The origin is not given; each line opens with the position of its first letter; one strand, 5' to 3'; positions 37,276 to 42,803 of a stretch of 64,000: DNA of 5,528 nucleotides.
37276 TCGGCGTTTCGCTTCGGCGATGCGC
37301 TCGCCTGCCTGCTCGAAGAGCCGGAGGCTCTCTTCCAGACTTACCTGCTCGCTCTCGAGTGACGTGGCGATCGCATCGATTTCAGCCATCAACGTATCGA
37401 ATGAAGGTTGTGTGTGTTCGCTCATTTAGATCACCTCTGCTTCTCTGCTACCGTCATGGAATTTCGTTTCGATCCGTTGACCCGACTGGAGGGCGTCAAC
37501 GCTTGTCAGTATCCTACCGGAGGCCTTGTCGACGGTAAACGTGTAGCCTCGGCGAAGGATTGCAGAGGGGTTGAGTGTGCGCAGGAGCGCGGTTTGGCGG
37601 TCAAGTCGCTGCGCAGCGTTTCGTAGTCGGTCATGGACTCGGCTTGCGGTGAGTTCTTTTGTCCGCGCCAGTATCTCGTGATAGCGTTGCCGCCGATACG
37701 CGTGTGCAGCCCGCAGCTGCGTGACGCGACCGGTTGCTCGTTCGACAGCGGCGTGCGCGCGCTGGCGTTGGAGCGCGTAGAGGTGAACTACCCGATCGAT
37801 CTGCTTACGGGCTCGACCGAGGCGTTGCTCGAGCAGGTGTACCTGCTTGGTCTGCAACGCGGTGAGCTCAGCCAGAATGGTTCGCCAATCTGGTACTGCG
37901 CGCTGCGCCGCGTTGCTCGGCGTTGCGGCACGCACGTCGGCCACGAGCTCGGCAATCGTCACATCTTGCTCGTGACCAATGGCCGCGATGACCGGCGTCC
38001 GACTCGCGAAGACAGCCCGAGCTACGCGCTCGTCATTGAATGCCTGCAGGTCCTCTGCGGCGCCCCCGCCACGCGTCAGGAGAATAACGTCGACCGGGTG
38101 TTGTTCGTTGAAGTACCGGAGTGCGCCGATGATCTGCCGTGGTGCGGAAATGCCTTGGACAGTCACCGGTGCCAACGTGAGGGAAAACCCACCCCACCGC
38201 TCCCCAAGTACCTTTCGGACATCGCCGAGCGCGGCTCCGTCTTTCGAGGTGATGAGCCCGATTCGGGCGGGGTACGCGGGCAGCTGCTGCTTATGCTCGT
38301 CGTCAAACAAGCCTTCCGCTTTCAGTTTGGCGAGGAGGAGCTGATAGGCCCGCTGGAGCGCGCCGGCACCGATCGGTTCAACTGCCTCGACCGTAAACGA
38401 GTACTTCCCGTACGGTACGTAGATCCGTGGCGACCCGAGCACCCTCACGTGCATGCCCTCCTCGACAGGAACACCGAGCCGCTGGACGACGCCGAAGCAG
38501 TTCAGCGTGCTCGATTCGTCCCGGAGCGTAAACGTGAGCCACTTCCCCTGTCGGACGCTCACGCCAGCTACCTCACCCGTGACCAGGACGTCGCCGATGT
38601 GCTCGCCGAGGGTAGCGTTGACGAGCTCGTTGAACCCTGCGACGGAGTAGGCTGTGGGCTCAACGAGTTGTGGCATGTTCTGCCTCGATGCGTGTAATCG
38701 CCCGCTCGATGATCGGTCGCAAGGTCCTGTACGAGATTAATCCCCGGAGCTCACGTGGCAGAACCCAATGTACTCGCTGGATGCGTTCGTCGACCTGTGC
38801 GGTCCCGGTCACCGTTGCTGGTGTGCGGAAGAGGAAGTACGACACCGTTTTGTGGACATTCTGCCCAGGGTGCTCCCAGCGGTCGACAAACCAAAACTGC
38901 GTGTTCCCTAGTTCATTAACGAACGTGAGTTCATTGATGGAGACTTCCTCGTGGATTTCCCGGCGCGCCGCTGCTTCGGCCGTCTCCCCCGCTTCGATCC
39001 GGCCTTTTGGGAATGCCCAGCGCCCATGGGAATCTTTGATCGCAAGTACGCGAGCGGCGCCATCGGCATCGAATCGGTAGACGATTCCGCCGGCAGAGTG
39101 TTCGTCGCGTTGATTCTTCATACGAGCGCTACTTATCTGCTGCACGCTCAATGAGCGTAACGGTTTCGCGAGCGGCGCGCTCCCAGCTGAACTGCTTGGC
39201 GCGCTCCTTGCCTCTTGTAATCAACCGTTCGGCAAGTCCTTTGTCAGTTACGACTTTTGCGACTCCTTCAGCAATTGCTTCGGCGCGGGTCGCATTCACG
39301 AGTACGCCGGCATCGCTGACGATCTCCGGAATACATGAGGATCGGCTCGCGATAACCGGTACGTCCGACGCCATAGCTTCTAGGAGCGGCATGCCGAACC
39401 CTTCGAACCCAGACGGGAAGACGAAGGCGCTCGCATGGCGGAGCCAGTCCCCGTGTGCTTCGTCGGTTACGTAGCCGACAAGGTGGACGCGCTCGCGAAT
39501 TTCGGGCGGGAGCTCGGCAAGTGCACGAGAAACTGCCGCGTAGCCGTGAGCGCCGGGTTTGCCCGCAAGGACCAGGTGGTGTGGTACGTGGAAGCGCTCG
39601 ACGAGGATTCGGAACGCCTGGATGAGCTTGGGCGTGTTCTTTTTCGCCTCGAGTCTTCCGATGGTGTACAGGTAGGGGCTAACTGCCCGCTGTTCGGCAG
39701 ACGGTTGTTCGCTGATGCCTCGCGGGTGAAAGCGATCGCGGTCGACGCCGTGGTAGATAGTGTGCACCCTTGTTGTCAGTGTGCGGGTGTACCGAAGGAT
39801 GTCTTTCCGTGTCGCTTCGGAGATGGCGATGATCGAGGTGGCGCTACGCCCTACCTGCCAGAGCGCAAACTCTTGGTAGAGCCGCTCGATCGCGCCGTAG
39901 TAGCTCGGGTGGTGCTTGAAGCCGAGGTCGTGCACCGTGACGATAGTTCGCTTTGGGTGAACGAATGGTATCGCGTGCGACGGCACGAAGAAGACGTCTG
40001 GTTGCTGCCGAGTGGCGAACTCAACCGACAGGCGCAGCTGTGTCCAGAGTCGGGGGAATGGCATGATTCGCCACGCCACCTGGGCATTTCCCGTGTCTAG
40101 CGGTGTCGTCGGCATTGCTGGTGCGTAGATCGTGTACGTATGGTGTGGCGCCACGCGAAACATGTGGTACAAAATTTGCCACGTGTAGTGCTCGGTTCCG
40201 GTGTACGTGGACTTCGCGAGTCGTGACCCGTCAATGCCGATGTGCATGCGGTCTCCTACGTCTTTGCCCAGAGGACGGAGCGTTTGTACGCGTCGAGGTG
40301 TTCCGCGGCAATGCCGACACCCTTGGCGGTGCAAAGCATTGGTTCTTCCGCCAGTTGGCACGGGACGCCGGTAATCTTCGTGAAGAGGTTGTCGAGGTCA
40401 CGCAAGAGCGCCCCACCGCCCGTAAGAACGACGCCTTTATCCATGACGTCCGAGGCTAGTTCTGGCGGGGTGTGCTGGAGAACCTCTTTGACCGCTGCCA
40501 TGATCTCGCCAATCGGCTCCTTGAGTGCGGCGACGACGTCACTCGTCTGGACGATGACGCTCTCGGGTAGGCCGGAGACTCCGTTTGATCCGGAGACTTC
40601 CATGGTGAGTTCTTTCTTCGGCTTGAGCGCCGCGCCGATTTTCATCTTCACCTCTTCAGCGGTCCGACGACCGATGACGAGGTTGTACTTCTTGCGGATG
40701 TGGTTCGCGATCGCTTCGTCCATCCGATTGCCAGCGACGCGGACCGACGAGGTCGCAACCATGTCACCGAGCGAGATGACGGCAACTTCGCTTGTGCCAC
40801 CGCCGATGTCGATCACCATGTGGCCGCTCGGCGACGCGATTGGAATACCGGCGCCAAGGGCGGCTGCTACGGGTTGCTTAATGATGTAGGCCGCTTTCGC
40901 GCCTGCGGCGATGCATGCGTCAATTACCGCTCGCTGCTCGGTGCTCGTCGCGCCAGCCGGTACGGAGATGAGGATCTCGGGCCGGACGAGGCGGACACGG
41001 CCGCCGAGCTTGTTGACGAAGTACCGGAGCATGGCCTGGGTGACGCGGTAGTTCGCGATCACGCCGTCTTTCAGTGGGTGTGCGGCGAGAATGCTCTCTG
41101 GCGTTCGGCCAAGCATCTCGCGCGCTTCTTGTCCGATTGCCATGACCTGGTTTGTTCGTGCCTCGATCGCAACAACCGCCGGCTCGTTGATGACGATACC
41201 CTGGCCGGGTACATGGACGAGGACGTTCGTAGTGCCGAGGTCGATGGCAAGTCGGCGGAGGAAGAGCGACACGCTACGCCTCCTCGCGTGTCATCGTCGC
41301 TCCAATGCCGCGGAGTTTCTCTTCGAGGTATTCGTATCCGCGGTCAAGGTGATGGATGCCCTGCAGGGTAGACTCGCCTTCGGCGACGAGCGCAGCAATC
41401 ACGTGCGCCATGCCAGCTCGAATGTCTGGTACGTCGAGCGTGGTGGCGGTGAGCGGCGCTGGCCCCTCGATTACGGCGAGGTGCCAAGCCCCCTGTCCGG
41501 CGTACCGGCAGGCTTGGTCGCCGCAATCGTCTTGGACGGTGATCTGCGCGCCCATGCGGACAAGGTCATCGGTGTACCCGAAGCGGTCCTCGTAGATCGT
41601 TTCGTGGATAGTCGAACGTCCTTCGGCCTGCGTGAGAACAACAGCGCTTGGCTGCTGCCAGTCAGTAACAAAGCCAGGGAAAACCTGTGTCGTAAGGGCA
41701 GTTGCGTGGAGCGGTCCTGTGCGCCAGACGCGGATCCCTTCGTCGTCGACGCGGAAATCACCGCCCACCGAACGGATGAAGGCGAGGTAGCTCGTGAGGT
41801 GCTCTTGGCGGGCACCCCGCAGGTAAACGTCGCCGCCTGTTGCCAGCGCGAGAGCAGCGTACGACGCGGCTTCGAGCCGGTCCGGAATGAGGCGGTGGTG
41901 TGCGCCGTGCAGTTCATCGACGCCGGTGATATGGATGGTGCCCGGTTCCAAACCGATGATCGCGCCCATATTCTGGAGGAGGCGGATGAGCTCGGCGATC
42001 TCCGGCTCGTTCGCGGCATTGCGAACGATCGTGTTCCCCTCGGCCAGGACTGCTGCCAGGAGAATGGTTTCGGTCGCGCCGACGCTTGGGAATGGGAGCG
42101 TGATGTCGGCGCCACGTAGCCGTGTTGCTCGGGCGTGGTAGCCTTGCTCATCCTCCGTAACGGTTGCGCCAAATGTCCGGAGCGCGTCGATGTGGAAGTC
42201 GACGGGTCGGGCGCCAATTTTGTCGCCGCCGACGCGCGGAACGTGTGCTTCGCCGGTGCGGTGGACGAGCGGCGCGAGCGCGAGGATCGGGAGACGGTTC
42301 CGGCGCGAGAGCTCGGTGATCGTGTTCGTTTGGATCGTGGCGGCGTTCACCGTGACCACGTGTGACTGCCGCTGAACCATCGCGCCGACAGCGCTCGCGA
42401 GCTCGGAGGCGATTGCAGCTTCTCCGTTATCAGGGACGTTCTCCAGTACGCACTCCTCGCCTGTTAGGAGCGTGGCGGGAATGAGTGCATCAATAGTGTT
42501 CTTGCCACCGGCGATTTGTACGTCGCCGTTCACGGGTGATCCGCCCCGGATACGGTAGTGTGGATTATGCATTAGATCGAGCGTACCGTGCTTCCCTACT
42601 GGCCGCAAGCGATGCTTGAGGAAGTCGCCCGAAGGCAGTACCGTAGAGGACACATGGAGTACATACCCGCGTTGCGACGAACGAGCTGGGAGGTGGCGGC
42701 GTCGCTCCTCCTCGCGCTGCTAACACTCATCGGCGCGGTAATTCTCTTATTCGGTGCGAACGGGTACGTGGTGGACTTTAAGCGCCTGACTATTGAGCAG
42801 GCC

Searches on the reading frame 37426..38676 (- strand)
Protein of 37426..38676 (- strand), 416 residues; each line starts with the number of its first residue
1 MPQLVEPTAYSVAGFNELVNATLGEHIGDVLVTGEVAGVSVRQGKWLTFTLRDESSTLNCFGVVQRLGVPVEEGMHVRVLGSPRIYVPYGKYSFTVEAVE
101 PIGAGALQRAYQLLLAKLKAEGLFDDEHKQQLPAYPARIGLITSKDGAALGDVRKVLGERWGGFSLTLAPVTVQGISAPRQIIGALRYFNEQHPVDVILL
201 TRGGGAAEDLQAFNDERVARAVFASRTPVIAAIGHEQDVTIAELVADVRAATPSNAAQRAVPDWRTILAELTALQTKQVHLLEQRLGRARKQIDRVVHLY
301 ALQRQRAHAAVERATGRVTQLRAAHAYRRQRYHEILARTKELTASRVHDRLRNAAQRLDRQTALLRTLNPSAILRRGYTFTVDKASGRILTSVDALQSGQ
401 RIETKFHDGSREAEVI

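Call 50: search_protein_families(library=pfam, proteins=[window:37426-38676:-], max_evalue=0.00001)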
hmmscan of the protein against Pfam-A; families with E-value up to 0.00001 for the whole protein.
window:37426-38676:- (416 aa): 3 families
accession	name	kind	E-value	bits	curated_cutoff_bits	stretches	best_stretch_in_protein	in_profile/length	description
PF02601.20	Exonuc_VII_L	-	1.8e-79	268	35.9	1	123-413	1-314/315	Exonuclease VII, large subunit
PF13742.12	tRNA_anti_2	-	7.2e-14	52.2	27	1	10-99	1-94/95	OB-fold nucleic acid binding domain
PF01336.31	tRNA_anti-codon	-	6.2e-07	29.7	27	1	30-102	1-75/75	OB-fold nucleic acid binding domain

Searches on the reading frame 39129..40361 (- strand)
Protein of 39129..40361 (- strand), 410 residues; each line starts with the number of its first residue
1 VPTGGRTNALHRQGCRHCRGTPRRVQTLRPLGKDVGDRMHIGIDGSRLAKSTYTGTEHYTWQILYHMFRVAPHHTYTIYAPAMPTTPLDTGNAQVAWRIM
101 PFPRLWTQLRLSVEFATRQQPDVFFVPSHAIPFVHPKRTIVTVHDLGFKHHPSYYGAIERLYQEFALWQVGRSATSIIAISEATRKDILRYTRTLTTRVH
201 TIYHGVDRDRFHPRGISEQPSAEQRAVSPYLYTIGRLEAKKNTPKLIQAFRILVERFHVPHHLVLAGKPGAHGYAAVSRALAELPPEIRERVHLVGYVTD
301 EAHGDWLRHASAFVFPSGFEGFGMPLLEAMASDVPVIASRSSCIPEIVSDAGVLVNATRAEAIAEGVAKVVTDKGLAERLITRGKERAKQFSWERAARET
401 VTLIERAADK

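Call 50: search_protein_families(library=pfam, proteins=[window:39129-40361:-], max_evalue=0.00001)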
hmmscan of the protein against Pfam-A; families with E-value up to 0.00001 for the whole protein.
window:39129-40361:- (410 aa): 4 families
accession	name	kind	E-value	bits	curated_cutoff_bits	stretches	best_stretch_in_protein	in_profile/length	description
PF00534.26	Glycos_transf_1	-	5e-30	104.7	26.4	1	228-387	15-172/172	Glycosyl transferases group 1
PF13692.12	Glyco_trans_1_4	-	1.8e-25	90.3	27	1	229-373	2-142/142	Glycosyl transferases group 1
PF20706.3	GT4-conflict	-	1.7e-14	54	26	1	168-399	141-353/385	Family 4 Glycosyltransferase in conflict systems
PF13439.12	Glyco_transf_4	-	2.6e-10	41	28.5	1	73-210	19-170/170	Glycosyltransferase Family 4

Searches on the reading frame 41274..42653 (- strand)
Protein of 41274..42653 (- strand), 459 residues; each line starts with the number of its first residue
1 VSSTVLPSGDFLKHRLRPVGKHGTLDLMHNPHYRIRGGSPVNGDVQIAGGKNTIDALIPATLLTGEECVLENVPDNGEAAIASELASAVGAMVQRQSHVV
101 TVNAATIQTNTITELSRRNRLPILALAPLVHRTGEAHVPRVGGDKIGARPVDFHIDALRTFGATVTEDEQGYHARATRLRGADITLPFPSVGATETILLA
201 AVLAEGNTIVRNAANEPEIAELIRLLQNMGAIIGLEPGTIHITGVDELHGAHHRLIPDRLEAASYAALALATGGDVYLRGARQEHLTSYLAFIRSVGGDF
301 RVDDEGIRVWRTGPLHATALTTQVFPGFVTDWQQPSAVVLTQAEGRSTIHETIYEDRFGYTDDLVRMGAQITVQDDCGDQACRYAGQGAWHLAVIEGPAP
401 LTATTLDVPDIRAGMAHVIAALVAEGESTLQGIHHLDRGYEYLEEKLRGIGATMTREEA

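Call 36: search_protein_families(library=pfam, proteins=[window:41274-42653:-], max_evalue=0.001)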
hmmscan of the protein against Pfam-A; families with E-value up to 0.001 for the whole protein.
window:41274-42653:- (459 aa): 1 family
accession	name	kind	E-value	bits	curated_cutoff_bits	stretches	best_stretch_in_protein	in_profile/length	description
PF00275.25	EPSP_synthase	-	1.6e-65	221.9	22.8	1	36-447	2-417/417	EPSP synthase (3-phosphoshikimate 1-carboxyvinyltransferase)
